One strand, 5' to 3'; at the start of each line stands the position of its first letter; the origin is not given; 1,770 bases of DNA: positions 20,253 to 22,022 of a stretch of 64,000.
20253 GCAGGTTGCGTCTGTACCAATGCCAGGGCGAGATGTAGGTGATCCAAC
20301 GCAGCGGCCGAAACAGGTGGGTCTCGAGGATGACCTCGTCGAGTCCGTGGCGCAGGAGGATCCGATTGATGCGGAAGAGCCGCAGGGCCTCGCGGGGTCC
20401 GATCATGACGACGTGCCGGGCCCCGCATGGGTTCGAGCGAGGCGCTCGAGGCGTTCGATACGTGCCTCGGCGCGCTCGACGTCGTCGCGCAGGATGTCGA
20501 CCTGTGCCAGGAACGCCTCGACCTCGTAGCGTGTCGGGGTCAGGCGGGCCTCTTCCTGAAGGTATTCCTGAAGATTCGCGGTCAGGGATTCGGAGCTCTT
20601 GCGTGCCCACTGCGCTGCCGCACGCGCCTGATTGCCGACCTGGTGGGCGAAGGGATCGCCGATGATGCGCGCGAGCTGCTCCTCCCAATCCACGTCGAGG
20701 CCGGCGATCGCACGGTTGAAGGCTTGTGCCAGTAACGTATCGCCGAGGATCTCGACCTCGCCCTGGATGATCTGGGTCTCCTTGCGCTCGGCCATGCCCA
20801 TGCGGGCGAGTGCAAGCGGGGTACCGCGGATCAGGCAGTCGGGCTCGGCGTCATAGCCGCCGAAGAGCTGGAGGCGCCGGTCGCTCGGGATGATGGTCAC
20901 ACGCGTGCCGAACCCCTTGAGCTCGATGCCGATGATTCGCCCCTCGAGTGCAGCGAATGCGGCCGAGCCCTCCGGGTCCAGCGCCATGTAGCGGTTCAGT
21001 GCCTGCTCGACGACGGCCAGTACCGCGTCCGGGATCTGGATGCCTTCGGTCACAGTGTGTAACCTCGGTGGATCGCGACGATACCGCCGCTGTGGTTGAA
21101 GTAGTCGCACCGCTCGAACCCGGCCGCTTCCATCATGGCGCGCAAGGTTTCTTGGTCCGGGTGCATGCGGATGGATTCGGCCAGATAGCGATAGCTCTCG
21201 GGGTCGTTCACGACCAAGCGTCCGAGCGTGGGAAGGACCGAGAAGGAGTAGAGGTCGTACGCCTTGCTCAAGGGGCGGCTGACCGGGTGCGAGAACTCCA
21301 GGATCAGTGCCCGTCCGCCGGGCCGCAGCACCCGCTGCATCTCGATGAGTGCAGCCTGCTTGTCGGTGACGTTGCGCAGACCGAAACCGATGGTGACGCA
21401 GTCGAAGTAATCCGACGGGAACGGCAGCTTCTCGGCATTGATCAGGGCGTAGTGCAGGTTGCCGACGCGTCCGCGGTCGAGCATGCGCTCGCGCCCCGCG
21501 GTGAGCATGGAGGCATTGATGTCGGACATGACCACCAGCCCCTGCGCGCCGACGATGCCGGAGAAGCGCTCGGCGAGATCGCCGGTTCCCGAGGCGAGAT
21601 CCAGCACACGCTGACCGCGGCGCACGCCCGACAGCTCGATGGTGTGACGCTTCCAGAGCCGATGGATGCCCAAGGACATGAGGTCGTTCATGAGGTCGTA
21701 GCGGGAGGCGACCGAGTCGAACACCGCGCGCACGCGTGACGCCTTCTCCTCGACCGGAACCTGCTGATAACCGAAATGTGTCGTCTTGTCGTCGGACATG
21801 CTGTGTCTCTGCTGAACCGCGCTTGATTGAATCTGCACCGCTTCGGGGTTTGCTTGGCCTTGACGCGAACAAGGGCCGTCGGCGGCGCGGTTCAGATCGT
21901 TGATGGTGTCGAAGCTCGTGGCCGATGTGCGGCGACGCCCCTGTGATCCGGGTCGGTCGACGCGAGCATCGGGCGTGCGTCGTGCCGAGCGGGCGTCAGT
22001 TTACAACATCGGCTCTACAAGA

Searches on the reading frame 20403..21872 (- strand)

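Call 9: search_protein_families(library=pfam, proteins=[window:20403-21872:-], max_evalue=0.001)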
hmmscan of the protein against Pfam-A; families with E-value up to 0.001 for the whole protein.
window:20403-21872:- (489 aa): 1 family
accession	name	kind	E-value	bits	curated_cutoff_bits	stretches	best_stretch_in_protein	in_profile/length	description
PF02036.22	SCP2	-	8.6e-13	48.9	21.3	1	292-388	1-99/101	SCP-2 sterol transfer family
